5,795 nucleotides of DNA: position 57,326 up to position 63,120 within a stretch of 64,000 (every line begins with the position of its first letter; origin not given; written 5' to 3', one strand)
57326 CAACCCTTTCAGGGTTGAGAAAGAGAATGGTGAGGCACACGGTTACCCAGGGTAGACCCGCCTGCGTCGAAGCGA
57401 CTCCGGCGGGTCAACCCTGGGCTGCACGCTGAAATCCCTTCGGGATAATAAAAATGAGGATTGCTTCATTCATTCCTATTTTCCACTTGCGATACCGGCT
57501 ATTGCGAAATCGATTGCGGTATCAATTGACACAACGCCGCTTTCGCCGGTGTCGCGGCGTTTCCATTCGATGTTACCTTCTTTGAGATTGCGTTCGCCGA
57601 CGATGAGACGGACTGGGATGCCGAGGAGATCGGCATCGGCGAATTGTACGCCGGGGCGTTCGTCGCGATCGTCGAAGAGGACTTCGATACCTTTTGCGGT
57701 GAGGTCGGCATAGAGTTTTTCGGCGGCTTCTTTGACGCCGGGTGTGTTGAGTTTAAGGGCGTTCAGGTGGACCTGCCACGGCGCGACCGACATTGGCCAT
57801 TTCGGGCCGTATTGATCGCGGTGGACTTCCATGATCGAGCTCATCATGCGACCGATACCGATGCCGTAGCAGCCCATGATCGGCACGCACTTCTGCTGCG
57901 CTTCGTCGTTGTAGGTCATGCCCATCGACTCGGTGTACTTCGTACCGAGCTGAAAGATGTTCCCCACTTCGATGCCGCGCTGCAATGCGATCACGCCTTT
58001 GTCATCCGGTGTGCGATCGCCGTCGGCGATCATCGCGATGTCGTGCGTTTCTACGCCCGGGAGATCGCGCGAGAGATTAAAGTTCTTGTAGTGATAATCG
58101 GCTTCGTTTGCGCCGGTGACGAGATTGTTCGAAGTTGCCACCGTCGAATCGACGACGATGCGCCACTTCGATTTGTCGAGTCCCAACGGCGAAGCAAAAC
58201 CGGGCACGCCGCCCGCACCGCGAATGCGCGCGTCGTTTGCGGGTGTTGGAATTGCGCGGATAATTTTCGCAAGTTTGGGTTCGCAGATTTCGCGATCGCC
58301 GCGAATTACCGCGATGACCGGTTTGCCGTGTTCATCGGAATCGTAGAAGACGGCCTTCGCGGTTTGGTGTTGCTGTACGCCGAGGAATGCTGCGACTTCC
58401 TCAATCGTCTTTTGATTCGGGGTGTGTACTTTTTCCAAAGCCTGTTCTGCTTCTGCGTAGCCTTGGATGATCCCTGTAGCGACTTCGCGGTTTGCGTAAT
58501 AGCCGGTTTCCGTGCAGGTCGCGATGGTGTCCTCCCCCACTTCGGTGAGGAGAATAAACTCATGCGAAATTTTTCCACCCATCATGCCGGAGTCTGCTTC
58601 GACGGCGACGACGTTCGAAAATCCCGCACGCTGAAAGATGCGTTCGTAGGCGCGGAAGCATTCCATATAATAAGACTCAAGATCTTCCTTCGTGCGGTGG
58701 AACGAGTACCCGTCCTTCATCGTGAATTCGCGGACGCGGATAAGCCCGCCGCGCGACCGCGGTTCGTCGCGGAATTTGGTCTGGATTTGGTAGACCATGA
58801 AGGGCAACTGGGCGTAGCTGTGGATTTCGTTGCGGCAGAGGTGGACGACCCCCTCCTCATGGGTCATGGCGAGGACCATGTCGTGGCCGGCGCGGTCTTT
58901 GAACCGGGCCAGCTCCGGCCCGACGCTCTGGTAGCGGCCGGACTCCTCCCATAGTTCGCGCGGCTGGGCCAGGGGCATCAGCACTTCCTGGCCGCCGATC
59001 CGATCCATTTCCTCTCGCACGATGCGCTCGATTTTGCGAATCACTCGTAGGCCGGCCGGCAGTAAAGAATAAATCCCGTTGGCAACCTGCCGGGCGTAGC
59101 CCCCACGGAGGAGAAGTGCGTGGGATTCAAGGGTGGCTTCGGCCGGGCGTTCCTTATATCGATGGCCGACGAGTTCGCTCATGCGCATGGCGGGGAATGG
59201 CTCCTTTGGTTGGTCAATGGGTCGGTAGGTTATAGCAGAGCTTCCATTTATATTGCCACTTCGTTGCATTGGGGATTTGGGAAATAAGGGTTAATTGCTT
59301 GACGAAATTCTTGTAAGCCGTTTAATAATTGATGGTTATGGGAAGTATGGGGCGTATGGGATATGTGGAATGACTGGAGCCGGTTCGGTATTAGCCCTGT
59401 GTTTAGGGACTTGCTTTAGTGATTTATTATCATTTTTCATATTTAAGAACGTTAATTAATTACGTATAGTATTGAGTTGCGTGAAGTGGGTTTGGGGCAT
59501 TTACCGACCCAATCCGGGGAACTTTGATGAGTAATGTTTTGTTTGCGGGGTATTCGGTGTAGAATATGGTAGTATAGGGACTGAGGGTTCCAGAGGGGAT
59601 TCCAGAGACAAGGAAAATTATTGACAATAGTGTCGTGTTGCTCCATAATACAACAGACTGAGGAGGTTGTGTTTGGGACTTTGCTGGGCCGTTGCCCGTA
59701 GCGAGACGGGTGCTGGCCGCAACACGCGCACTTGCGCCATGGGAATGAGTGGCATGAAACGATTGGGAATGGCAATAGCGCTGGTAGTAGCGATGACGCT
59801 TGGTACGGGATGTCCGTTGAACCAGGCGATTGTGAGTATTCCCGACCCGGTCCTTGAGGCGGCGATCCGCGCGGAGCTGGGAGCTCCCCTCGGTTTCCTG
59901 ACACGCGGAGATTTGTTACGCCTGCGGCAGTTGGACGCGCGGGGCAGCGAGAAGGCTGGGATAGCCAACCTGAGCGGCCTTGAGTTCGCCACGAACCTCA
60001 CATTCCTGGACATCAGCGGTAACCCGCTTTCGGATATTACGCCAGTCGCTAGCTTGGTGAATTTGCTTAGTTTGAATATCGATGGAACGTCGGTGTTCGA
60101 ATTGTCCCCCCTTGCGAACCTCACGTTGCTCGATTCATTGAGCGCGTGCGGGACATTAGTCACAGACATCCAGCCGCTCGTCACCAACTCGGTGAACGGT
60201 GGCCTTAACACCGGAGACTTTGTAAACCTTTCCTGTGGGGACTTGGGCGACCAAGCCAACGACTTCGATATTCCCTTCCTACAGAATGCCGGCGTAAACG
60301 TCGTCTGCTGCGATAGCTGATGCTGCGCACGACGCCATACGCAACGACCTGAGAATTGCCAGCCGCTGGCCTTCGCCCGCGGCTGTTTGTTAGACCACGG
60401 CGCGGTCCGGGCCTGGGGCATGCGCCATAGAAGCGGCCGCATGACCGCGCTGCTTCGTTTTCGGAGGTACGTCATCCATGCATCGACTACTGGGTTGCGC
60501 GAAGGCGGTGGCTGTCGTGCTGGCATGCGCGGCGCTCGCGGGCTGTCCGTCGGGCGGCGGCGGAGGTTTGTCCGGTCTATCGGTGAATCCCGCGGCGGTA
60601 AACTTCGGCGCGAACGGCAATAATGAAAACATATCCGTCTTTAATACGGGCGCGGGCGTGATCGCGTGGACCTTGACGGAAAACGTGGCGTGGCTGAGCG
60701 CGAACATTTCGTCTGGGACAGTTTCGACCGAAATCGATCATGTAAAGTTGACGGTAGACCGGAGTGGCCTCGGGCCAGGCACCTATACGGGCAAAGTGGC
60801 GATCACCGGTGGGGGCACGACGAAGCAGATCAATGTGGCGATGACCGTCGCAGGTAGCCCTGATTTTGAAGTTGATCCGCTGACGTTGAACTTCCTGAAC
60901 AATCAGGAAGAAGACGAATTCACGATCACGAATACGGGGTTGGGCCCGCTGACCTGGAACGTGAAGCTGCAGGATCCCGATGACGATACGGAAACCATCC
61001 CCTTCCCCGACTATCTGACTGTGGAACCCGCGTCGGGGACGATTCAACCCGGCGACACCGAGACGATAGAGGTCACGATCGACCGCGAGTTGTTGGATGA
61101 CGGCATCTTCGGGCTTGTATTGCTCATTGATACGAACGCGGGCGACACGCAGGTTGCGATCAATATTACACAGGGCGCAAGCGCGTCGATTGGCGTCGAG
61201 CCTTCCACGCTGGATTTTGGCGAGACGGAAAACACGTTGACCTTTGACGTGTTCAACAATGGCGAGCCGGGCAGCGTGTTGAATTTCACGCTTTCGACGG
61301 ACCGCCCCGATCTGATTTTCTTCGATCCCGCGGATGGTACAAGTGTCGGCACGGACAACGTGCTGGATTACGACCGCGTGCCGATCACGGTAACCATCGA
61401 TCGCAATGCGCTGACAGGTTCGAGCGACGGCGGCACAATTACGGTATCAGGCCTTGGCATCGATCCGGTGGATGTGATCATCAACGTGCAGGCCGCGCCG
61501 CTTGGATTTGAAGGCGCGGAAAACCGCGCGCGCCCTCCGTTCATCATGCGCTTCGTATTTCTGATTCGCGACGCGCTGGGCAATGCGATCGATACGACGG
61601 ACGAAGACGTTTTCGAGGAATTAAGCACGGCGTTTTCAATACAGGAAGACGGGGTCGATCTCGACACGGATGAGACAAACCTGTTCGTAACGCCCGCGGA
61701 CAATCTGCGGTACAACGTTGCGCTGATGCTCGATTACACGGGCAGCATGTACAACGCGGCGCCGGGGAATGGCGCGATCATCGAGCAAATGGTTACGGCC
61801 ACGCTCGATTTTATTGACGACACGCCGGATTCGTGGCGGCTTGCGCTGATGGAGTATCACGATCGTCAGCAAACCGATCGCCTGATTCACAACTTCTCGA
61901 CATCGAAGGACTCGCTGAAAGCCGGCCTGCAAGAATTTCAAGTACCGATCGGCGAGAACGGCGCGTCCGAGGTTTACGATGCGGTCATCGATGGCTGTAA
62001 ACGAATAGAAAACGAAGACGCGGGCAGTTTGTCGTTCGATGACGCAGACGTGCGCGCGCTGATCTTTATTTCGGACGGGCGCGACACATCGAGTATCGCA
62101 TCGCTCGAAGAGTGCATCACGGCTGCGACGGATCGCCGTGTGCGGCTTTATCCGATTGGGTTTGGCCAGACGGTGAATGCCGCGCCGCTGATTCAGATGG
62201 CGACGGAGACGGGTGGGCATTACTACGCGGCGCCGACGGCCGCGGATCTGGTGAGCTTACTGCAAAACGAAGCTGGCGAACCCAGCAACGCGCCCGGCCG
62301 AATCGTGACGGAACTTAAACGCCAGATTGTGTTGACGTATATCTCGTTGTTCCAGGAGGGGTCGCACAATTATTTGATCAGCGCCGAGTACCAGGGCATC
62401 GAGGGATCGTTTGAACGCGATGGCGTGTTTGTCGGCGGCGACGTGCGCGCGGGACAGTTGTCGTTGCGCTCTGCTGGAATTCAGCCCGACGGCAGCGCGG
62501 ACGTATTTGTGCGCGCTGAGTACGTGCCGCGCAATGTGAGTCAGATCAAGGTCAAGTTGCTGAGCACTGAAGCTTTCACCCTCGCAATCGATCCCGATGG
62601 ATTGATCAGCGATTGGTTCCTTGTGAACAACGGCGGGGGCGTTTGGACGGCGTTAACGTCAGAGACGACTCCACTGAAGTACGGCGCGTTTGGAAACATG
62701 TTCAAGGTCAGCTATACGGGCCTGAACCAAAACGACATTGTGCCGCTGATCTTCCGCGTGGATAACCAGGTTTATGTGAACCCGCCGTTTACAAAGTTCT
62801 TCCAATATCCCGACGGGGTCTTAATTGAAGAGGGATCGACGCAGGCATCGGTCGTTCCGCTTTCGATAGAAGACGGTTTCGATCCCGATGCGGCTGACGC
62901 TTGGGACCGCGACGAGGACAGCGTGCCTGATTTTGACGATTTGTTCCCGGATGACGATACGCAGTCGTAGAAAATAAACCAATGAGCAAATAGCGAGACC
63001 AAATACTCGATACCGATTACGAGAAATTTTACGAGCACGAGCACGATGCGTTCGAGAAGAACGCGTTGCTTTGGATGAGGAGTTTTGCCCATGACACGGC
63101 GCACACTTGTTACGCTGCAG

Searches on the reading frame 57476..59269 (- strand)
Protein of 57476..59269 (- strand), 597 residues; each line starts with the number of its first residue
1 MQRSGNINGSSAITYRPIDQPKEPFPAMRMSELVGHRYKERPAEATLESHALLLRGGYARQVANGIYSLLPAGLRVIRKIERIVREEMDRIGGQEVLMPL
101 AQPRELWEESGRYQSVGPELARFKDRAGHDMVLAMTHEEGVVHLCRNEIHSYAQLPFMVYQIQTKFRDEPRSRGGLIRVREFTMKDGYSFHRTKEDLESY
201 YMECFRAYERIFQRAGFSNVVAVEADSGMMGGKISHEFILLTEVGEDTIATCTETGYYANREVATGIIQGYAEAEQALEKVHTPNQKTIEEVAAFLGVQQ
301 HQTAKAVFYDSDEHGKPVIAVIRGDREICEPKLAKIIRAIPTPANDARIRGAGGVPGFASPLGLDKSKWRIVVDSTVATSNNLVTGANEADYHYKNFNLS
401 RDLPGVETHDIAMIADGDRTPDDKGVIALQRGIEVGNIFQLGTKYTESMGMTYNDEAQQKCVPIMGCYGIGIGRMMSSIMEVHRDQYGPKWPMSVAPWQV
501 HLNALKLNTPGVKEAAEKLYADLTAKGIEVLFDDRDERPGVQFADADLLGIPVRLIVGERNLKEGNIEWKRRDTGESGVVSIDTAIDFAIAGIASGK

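Call 10: search_protein_families(library=pfam, proteins=[window:57476-59269:-], max_evalue=0.001)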
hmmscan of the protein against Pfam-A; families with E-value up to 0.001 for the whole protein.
window:57476-59269:- (597 aa): 3 families
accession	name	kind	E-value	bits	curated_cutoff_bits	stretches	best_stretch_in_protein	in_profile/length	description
PF00587.30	tRNA-synt_2b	-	4.1e-36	125.2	29.3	1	123-483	3-179/179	tRNA synthetase class II core domain (G, H, P, S and T)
PF03129.25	HGTP_anticodon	-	7.6e-22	77.7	21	1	510-588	12-90/94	Anticodon binding domain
PF04073.20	tRNA_edit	-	2.6e-21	76.4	25.5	1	283-397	1-116/123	Aminoacyl-tRNA editing domain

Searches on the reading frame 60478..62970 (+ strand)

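Call 10: search_protein_families(library=pfam, proteins=[window:60478-62970:+], max_evalue=0.001)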
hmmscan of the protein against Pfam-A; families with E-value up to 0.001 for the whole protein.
window:60478-62970:+ (830 aa): 6 families
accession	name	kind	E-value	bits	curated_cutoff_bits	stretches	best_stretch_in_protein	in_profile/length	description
PF19190.6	BACON_2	-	2.4e-17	63.1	25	1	34-115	2-86/94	Viral BACON domain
PF00092.34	VWA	-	2.6e-13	51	23.8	1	413-594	1-171/174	von Willebrand factor type A domain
PF13768.12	VWA_3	-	1.3e-06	29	27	1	474-583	57-154/155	von Willebrand factor type A domain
PF22076.2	Cep192_D6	-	0.00013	22.6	35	0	174-228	42-98/101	Cep192 domain 6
PF22544.2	HYDIN_VesB_CFA65-like_Ig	-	0.00019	22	25.5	0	142-219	19-88/100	HYDIN/CFA65/VesB-like, Ig-like domain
PF21310.3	OCRL-like_ASH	-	0.00071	20.1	27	0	142-201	15-70/109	Inositol polyphosphate 5-phosphatase OCRL-like, ASH domain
